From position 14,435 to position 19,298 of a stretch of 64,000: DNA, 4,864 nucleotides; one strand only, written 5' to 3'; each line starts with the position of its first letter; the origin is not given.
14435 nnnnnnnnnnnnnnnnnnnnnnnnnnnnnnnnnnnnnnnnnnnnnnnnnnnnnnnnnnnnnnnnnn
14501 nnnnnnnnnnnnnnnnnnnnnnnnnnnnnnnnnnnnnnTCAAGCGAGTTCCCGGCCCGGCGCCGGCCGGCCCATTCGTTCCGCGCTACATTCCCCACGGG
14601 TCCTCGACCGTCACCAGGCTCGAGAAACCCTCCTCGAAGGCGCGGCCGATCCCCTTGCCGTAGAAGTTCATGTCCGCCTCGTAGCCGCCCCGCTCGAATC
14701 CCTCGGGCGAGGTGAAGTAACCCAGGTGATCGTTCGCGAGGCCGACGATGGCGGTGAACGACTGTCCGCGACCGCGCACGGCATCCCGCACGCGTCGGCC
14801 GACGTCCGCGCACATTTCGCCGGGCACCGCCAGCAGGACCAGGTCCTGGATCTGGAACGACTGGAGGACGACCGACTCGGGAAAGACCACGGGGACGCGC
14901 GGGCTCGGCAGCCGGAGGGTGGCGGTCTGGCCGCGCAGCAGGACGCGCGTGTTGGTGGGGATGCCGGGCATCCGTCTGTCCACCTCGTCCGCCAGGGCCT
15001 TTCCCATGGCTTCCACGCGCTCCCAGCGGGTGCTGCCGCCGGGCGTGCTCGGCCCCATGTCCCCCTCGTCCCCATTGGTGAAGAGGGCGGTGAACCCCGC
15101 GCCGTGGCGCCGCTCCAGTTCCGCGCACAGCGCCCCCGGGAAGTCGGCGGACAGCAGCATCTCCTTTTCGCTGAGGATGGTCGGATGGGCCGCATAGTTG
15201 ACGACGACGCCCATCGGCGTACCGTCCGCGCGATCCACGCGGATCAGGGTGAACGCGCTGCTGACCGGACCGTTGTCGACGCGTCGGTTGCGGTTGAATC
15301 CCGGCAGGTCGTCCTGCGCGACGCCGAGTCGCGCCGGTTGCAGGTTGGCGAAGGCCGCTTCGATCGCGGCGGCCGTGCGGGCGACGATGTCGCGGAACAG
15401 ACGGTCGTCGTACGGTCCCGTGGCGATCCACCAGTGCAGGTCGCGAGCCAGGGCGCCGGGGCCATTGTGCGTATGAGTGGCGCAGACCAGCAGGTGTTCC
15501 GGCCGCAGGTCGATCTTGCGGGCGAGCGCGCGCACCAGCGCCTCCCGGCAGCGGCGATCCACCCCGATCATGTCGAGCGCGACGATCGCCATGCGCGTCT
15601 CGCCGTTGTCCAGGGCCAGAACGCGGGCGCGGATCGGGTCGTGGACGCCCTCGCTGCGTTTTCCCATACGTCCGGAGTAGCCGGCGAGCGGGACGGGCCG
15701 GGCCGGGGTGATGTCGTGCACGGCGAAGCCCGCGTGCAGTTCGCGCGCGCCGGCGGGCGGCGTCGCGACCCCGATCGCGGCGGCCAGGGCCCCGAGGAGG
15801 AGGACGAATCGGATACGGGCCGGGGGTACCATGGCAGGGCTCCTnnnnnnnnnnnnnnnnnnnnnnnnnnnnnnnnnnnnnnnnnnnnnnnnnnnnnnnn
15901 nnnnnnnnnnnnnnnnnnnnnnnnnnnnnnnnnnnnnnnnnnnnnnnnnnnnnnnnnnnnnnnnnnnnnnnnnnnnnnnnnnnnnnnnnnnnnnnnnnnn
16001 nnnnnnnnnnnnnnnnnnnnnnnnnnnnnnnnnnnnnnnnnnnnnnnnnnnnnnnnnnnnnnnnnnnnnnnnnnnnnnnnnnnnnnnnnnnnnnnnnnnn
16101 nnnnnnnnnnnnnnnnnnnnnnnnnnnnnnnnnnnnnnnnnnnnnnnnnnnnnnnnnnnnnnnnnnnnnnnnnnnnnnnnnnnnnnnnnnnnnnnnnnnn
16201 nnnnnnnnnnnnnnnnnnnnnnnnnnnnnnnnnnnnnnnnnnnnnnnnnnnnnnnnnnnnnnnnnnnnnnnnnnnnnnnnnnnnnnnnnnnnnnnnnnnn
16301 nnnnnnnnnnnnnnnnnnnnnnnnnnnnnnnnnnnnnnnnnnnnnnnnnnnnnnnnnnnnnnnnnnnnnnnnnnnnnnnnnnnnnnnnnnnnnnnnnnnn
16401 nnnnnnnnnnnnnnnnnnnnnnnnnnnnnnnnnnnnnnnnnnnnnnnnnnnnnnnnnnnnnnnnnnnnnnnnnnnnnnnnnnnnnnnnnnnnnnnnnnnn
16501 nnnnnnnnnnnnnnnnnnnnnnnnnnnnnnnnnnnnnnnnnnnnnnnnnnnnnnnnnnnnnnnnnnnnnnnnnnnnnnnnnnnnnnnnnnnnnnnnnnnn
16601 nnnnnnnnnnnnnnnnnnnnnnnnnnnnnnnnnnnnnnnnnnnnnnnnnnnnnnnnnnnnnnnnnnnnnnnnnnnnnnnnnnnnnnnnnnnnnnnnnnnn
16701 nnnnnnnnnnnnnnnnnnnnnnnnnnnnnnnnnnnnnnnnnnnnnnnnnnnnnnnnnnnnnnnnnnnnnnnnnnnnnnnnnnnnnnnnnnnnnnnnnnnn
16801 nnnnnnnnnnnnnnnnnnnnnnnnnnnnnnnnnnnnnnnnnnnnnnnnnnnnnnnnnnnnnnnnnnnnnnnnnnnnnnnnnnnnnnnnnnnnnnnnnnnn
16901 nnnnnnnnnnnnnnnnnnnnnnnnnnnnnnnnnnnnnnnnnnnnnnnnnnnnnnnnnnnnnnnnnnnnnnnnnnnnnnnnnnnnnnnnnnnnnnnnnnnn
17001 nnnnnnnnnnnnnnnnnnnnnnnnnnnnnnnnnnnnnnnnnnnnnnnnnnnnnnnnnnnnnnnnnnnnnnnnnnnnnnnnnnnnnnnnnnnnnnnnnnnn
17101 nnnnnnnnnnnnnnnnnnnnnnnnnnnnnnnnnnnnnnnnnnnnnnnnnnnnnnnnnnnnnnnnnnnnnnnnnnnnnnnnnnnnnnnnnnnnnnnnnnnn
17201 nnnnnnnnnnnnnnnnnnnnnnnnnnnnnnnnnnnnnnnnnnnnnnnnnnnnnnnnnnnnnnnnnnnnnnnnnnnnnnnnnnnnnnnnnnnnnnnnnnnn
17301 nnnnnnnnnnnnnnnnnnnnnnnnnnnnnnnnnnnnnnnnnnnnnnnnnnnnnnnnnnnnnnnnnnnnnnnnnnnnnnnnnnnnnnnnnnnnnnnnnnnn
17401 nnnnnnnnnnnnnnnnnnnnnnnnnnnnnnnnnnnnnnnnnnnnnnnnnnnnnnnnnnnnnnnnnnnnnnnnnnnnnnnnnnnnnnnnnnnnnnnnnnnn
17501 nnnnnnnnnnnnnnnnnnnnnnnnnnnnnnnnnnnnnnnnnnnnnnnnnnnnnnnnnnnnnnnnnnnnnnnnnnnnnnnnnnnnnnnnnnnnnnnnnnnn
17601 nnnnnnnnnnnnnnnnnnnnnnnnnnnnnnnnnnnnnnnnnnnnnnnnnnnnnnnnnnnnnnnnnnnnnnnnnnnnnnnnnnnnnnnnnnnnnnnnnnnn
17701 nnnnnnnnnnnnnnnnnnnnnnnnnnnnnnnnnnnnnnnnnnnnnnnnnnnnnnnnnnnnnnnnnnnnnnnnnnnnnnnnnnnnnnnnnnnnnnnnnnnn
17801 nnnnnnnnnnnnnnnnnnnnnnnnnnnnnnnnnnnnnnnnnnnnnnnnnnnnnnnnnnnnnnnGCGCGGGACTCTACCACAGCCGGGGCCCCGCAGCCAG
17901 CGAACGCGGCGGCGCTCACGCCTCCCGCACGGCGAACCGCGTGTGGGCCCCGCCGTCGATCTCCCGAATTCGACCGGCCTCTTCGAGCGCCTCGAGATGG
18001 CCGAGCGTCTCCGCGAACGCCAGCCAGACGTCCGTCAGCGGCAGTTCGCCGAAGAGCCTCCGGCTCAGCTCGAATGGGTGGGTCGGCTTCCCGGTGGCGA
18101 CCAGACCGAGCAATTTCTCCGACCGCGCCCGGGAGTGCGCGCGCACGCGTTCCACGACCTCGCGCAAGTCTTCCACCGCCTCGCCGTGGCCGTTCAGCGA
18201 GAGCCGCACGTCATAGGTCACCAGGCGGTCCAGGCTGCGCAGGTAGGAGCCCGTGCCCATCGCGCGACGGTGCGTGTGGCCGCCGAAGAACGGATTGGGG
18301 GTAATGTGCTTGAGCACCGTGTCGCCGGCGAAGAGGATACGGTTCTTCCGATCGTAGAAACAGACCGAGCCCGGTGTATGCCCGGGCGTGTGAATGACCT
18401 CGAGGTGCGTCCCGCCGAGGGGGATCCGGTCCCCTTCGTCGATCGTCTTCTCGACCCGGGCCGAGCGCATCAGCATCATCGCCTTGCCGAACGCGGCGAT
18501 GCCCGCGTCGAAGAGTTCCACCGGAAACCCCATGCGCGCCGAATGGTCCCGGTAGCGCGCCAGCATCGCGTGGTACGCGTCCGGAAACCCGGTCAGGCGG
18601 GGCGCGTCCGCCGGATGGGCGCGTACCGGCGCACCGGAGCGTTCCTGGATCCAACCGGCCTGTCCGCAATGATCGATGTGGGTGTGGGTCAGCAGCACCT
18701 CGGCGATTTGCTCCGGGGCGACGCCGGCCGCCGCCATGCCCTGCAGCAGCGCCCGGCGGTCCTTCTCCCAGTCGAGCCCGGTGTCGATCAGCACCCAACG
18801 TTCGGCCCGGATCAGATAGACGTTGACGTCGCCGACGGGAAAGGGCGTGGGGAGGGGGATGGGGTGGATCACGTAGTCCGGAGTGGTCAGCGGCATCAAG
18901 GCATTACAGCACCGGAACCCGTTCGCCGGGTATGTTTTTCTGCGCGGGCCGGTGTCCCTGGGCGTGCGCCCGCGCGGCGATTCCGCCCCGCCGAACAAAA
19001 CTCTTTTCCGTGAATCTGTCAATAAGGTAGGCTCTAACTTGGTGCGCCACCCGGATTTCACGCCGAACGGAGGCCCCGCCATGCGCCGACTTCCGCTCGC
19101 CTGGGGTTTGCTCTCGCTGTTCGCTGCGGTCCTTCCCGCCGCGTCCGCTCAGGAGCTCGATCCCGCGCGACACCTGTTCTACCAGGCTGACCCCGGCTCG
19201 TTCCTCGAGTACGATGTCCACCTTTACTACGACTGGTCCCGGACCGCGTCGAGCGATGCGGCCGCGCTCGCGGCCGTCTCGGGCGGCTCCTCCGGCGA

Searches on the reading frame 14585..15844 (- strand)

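Call 39: search_protein_families(library=pfam, proteins=[window:14585-15844:-], max_evalue=0.00001)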
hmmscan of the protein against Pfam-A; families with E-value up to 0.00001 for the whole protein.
window:14585-15844:- (419 aa): 1 family
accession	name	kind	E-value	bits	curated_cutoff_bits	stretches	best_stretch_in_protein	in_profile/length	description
PF04734.18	Ceramidase_alk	-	2.1e-37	129.4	32.1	2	38-271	3-262/509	Neutral/alkaline non-lysosomal ceramidase, N-terminal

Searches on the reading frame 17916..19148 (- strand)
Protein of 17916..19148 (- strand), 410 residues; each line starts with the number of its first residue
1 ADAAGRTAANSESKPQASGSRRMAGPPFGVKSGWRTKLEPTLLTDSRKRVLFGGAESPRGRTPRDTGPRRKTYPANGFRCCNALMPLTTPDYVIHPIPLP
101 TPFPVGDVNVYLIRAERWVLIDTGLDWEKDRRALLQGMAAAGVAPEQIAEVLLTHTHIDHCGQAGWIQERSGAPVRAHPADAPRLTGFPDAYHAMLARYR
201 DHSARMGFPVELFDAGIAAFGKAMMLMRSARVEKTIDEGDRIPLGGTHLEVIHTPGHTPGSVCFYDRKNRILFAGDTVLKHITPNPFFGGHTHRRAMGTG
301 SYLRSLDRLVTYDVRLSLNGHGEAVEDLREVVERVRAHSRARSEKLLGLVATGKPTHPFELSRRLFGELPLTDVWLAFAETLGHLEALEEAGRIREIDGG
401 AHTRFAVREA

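Call 39: search_protein_families(library=pfam, proteins=[window:17916-19148:-], max_evalue=0.00001)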
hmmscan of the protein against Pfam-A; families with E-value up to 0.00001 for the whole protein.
window:17916-19148:- (410 aa): 3 families
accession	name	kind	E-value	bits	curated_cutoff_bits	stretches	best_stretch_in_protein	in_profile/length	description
PF00753.33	Lactamase_B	-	9.3e-39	133.8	22.7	1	105-321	3-196/196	Metallo-beta-lactamase superfamily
PF12706.13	Lactamase_B_2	-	3.9e-09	36.8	27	1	117-183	1-68/200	Beta-lactamase superfamily domain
PF19583.5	ODP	-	6.1e-08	33.2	27.2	1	228-278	85-137/194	ODP family beta lactamase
